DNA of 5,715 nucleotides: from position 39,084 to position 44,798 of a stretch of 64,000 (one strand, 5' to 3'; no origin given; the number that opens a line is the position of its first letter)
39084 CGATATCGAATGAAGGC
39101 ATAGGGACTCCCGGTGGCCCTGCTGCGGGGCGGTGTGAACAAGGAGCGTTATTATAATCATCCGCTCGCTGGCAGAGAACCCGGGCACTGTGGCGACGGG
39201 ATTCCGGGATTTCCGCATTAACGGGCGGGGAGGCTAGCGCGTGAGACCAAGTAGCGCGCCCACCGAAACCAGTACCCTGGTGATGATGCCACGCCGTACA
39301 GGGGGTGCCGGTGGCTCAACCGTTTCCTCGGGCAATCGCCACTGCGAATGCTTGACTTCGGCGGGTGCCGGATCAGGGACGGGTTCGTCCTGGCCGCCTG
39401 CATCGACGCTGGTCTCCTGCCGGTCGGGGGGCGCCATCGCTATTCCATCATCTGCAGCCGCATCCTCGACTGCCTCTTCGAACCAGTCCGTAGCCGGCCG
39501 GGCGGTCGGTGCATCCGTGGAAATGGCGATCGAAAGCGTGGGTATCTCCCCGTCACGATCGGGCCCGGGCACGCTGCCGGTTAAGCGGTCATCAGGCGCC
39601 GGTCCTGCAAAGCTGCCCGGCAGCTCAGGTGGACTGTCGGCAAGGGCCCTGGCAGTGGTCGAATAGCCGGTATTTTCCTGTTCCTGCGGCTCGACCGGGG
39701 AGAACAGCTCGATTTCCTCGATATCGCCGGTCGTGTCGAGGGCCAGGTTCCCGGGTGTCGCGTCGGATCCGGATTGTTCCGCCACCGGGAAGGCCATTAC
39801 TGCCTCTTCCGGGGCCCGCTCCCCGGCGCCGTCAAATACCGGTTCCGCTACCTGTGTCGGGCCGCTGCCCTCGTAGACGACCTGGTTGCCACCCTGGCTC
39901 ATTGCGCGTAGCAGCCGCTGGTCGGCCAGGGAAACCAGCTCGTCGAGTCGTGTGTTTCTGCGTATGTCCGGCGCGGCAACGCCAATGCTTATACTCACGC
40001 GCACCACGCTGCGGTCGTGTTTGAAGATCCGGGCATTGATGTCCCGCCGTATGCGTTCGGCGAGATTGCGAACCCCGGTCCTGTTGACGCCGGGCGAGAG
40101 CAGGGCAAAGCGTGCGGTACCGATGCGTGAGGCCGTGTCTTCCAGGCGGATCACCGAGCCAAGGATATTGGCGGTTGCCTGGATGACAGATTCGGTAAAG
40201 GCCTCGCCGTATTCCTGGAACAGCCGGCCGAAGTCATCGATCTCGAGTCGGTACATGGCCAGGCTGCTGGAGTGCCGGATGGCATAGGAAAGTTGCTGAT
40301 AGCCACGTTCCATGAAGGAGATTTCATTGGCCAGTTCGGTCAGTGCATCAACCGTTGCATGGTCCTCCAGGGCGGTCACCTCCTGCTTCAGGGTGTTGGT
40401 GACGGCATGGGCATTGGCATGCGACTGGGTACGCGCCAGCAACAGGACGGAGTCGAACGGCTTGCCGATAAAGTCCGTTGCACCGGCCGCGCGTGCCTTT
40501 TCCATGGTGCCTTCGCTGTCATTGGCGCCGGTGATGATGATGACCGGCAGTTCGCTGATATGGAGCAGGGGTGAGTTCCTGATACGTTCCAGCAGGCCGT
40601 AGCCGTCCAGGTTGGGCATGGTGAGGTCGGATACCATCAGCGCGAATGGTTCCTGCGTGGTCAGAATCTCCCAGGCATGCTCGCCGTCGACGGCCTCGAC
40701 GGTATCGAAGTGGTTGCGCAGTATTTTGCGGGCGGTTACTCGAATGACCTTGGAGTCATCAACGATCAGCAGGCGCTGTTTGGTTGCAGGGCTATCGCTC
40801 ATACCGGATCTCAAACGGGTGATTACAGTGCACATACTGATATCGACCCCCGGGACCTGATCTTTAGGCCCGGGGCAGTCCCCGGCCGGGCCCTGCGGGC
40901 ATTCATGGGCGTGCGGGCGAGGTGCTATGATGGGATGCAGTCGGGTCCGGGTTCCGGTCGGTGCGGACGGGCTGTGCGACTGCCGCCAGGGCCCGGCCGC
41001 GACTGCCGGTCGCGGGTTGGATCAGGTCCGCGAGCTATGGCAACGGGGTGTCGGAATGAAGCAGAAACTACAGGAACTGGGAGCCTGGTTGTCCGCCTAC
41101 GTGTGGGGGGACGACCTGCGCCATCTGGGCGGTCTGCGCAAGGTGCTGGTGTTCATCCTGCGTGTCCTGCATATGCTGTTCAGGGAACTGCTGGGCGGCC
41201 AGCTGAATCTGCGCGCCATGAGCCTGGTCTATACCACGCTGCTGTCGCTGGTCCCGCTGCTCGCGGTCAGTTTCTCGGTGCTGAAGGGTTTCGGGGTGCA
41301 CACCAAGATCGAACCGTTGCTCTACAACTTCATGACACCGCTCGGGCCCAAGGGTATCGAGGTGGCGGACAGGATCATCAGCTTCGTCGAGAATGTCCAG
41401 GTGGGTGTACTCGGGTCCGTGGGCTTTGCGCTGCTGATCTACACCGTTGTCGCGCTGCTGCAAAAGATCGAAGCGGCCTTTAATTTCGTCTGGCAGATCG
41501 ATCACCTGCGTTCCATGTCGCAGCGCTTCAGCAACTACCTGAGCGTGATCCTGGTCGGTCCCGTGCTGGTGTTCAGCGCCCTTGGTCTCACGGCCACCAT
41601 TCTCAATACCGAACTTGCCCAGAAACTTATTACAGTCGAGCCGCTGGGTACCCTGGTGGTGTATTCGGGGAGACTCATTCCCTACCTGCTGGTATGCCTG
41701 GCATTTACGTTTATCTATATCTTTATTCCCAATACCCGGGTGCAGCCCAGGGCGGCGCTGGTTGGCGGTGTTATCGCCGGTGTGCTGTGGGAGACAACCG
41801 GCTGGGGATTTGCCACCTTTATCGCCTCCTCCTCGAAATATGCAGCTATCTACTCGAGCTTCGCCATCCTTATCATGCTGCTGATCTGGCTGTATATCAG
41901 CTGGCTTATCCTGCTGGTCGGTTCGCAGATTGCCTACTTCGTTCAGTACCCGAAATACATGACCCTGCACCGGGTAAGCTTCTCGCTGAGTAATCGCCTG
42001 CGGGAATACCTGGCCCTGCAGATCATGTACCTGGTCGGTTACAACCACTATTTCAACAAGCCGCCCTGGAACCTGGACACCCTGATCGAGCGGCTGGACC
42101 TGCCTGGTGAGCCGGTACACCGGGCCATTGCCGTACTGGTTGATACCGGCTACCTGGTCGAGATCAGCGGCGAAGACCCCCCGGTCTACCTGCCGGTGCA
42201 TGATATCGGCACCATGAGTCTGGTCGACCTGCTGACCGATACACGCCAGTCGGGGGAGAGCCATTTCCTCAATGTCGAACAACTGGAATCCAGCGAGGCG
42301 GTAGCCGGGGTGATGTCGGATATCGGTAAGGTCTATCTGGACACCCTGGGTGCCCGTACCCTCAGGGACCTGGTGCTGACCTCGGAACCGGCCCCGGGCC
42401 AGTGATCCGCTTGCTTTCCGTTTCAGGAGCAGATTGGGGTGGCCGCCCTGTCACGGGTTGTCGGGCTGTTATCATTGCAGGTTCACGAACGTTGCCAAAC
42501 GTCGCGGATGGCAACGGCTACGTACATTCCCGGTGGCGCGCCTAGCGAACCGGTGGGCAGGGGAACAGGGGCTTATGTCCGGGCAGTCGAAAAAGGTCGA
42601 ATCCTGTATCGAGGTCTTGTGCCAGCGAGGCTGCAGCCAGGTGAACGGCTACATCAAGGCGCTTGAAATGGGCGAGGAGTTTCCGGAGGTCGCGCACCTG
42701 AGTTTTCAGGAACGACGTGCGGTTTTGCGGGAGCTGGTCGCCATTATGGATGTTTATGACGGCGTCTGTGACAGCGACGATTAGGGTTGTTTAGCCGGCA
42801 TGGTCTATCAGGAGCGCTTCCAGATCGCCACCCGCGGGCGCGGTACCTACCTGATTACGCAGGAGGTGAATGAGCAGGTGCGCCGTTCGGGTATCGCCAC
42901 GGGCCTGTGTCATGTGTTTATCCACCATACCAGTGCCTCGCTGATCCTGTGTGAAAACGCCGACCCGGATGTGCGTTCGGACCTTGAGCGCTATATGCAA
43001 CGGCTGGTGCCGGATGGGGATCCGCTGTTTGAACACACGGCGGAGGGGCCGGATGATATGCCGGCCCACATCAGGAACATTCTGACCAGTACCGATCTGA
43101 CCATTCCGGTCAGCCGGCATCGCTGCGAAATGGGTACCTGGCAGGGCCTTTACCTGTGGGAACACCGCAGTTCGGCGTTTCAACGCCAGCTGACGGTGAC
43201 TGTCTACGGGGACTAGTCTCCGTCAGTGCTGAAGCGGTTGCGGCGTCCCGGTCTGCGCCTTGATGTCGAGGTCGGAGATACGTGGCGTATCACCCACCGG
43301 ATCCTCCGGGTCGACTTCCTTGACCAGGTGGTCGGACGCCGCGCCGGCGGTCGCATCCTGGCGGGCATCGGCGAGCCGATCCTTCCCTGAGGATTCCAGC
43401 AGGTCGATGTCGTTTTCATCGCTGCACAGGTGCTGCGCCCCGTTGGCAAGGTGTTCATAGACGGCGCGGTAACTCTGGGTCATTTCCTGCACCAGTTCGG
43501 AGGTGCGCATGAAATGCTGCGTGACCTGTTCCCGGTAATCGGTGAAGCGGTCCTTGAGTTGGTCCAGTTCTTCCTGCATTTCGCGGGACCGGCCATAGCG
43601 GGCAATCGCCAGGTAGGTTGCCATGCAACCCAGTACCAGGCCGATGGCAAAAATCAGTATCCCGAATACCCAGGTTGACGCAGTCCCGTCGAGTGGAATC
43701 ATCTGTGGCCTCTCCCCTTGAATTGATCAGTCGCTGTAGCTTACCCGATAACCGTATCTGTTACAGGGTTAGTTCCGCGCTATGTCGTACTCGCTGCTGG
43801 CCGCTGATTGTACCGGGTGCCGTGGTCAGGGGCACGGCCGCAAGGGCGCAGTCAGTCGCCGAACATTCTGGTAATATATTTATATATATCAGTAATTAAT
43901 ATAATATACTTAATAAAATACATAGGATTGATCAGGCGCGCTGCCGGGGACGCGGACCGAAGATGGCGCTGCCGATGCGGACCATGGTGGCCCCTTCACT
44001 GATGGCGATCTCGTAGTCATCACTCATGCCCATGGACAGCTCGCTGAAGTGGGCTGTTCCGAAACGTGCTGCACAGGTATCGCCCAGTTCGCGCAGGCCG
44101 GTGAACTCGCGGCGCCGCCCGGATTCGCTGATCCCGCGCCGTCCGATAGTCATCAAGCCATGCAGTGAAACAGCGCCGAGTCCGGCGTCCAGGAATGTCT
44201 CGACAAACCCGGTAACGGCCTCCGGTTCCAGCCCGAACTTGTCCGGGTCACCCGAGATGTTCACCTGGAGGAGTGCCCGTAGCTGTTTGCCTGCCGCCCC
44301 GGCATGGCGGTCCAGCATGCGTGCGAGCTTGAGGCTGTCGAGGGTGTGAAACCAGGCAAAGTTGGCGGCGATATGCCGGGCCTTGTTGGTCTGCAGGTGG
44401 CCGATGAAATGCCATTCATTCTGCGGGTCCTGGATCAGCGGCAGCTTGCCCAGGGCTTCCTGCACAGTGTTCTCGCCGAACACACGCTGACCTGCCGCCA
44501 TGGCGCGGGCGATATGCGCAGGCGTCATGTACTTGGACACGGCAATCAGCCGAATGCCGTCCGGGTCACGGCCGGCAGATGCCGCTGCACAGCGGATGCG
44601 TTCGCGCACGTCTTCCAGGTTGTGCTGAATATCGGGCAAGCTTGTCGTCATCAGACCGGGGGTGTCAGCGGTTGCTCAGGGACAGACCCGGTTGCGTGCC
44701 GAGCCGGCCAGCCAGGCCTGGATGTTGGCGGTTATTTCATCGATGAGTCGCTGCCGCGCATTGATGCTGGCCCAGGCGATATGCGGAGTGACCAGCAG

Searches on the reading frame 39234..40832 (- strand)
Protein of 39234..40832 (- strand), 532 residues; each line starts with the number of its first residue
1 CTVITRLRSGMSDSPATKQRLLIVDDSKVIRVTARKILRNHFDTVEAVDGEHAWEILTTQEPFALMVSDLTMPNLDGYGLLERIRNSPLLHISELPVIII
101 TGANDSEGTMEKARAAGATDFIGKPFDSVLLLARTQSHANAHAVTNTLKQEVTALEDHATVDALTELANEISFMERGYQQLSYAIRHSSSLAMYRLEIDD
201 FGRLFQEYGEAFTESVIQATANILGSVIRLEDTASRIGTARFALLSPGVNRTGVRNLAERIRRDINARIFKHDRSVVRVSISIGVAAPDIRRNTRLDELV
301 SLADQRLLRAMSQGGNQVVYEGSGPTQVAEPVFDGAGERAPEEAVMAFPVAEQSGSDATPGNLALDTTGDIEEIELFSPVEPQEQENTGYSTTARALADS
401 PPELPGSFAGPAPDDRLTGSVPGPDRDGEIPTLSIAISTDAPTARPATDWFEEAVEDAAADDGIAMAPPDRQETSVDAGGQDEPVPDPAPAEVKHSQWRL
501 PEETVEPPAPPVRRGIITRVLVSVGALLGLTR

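Call 61: search_protein_families(library=pfam, proteins=[window:39234-40832:-], max_evalue=0.00001)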
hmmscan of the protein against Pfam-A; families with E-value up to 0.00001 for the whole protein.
window:39234-40832:- (532 aa): 2 families
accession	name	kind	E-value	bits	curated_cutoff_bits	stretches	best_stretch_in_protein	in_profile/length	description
PF00990.26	GGDEF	-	1.1e-25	90.7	23.8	1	159-317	1-161/161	Diguanylate cyclase, GGDEF domain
PF00072.30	Response_reg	-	5.4e-21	75.3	30.2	1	22-134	2-109/111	Response regulator receiver domain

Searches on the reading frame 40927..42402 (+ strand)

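Call 61: search_protein_families(library=pfam, proteins=[window:40927-42402:+], max_evalue=0.00001)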
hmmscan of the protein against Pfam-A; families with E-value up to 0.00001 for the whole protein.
window:40927-42402:+ (492 aa): 1 family
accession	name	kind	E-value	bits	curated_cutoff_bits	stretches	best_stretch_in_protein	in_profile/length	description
PF03631.20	Virul_fac_BrkB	-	4.6e-49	167.8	33.7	1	92-341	4-257/259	Virulence factor BrkB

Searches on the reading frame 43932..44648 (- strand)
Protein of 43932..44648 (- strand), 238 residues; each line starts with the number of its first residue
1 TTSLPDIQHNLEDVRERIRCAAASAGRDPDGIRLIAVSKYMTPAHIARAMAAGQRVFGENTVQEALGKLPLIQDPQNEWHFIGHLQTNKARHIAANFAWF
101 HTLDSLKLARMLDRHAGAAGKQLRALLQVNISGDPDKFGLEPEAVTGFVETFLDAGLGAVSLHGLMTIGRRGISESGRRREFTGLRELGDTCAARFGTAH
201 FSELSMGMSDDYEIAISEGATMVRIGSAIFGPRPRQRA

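Call 61: search_protein_families(library=pfam, proteins=[window:43932-44648:-], max_evalue=0.00001)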
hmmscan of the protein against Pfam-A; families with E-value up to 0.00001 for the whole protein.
window:43932-44648:- (238 aa): 1 family
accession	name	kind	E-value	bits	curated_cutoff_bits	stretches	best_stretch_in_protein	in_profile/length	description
PF01168.26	Ala_racemase_N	-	1.2e-17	64.8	24.1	1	10-234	2-220/220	Alanine racemase, N-terminal domain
